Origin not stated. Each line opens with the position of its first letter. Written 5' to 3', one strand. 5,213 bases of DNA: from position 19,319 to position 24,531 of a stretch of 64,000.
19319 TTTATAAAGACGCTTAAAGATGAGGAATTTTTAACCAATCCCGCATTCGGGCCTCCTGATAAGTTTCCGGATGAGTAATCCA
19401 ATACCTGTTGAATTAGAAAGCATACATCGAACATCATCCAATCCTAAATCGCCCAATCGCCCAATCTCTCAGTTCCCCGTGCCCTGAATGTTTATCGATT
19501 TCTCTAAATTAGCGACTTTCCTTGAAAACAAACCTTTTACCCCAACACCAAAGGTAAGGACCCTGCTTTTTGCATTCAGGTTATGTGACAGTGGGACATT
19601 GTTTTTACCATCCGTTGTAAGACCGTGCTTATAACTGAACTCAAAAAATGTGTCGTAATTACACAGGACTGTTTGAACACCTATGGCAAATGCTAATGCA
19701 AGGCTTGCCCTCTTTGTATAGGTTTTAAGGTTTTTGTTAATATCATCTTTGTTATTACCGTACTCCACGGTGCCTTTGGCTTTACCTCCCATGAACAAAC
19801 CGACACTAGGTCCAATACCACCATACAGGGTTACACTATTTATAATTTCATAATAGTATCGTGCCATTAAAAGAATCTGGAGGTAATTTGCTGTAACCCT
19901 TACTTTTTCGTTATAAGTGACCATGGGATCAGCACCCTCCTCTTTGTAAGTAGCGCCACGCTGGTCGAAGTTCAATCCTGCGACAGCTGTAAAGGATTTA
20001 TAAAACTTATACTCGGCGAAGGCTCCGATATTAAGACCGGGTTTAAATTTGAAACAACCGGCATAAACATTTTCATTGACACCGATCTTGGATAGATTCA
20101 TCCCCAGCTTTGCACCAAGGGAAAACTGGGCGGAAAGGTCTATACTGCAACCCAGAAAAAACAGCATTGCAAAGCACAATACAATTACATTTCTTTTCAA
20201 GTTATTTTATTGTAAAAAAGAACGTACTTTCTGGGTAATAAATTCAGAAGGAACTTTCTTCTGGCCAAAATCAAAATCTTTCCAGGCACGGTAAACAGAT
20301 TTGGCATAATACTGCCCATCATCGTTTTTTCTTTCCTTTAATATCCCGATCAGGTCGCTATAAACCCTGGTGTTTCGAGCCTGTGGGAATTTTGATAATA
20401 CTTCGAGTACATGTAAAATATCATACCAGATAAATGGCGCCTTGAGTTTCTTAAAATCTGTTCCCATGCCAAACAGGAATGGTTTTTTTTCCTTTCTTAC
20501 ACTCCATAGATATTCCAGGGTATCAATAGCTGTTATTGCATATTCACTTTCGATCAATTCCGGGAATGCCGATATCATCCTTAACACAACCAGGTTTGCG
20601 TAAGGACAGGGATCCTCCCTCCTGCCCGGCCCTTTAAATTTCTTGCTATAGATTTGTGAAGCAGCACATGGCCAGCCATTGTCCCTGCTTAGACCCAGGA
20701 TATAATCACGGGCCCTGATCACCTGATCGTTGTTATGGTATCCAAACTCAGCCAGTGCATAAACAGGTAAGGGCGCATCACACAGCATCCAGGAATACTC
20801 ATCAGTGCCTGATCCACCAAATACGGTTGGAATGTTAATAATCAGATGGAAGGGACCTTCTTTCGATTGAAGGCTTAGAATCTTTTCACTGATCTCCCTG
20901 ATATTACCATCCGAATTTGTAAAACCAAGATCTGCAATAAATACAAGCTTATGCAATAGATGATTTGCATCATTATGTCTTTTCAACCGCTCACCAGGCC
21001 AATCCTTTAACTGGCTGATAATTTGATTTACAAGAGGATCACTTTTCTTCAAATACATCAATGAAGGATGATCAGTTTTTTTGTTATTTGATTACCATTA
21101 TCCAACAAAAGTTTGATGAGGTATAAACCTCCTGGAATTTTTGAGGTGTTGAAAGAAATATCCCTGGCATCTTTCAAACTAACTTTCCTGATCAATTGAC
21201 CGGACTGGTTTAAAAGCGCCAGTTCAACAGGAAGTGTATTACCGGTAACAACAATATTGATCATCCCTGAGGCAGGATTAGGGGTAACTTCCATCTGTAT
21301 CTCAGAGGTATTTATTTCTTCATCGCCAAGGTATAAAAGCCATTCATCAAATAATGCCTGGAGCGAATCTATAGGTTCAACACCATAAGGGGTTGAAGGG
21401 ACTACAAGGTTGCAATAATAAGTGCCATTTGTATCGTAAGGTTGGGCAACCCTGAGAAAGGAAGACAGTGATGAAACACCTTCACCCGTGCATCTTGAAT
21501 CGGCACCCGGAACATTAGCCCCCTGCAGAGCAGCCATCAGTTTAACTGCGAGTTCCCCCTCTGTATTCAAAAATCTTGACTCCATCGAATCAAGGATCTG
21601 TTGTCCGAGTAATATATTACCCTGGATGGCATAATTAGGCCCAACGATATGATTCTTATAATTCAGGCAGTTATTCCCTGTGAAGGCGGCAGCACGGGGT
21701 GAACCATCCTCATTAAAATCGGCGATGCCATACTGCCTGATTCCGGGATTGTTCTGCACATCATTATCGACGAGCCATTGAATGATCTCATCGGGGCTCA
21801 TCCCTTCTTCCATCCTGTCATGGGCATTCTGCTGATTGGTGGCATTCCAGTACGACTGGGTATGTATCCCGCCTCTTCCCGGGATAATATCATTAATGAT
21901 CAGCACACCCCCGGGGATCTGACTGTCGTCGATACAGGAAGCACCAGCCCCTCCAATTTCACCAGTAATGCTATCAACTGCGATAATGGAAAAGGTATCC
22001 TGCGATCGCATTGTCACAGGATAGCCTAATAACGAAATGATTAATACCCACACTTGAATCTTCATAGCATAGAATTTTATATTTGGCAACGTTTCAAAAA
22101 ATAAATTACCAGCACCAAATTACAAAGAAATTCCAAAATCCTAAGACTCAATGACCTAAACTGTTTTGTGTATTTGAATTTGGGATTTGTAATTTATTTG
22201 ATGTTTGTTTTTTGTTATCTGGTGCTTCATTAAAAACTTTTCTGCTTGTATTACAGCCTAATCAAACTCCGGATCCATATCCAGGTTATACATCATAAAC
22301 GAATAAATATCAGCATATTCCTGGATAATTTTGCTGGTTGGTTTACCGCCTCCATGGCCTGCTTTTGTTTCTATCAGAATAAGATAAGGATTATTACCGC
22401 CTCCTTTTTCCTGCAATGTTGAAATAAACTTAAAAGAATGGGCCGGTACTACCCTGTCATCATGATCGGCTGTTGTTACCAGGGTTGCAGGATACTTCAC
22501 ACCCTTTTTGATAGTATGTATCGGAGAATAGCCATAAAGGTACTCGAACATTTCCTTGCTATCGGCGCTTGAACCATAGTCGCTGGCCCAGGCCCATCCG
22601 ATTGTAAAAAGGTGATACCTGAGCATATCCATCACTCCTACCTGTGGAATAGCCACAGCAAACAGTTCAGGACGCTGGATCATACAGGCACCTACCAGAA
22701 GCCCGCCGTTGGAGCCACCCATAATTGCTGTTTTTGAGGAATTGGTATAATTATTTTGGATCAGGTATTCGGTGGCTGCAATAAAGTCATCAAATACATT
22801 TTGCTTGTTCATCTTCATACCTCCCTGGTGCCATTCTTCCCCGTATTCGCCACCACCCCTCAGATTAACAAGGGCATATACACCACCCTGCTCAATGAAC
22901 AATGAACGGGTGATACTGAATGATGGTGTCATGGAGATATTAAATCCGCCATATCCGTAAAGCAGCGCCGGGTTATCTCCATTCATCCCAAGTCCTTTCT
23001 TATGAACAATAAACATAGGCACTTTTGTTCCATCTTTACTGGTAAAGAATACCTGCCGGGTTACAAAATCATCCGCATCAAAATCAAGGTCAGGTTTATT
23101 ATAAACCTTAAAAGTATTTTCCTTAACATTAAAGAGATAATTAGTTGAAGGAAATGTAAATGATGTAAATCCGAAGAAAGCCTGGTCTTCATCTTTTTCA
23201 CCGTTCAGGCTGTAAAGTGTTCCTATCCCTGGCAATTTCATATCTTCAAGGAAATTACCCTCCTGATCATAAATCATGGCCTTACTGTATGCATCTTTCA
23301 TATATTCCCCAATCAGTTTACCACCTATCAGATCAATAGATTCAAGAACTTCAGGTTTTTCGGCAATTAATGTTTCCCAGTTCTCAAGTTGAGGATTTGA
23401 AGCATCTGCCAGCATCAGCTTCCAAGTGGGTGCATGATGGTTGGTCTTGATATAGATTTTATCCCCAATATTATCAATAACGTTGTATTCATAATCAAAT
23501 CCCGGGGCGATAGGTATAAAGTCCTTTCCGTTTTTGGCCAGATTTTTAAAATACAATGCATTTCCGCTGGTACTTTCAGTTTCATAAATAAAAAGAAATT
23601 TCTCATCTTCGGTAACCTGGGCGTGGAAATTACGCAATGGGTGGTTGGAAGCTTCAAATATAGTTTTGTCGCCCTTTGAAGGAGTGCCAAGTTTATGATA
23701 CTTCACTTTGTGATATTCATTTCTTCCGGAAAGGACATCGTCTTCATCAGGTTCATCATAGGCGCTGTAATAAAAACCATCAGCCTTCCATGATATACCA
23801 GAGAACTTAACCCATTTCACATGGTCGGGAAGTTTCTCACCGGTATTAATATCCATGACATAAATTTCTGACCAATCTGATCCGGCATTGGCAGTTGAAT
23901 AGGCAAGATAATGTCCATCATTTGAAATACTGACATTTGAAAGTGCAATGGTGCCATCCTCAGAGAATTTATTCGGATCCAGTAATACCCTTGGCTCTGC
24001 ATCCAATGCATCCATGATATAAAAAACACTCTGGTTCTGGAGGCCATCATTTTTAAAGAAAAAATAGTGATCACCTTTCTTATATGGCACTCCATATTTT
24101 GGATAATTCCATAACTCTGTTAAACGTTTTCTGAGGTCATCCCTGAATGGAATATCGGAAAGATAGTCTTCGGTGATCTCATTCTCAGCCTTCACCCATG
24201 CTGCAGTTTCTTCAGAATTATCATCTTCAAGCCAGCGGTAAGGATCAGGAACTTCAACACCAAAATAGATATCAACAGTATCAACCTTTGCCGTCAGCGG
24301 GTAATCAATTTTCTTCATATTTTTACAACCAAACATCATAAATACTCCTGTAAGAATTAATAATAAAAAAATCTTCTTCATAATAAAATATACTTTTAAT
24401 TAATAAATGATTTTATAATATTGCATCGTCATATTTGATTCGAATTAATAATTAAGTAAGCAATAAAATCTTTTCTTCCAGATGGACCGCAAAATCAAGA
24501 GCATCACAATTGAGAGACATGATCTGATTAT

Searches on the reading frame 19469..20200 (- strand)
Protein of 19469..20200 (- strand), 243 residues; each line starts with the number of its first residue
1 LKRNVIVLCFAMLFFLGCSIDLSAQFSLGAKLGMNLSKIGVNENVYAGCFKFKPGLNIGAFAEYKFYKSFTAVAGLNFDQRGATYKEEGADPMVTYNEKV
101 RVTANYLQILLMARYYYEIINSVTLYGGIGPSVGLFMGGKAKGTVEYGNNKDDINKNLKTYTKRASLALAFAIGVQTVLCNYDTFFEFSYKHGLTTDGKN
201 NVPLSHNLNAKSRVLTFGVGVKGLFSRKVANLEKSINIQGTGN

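Call 87: search_protein_families(library=pfam, proteins=[window:19469-20200:-], max_evalue=0.00001)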
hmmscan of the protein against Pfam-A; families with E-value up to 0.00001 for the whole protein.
window:19469-20200:- (243 aa): 2 families
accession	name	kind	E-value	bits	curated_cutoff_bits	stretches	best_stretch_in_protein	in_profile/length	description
PF13568.12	OMP_b-brl_2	-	1.3e-17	64.9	27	1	25-195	8-171/175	Outer membrane protein beta-barrel domain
PF13505.12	OMP_b-brl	-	3.8e-12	47.2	28.7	1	11-222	2-174/175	Outer membrane protein beta-barrel domain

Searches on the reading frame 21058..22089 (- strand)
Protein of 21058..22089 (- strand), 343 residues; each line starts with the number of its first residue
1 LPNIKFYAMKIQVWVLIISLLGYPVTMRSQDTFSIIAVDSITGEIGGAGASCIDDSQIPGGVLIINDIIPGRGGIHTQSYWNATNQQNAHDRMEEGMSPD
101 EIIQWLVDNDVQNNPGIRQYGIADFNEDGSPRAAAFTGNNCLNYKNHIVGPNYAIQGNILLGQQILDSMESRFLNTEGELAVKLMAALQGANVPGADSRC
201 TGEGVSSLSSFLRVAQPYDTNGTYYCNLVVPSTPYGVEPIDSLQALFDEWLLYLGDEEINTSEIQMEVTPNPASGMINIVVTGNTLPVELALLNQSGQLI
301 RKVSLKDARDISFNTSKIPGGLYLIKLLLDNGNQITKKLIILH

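Call 87: search_protein_families(library=pfam, proteins=[window:21058-22089:-], max_evalue=0.00001)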
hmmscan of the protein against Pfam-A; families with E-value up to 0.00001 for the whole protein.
window:21058-22089:- (343 aa): 2 families
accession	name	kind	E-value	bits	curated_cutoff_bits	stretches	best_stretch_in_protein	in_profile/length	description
PF06267.17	DUF1028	-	1.5e-33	116.7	26.2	1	32-233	1-186/193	Family of unknown function (DUF1028)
PF18962.6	Por_Secre_tail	-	3.1e-10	40.6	27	1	270-341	3-75/75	Secretion system C-terminal sorting domain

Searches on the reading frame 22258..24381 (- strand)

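Call 87: search_protein_families(library=pfam, proteins=[window:22258-24381:-], max_evalue=0.00001)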
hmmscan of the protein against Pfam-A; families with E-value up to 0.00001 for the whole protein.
window:22258-24381:- (707 aa): 2 families
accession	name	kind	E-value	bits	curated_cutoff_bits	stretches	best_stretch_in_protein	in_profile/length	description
PF02897.21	Peptidase_S9_N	-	1.2e-125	419.9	24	1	29-429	2-413/414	Prolyl oligopeptidase, N-terminal beta-propeller domain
PF00326.27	Peptidase_S9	-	4.8e-65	219.5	22.6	1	486-701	1-211/213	Prolyl oligopeptidase family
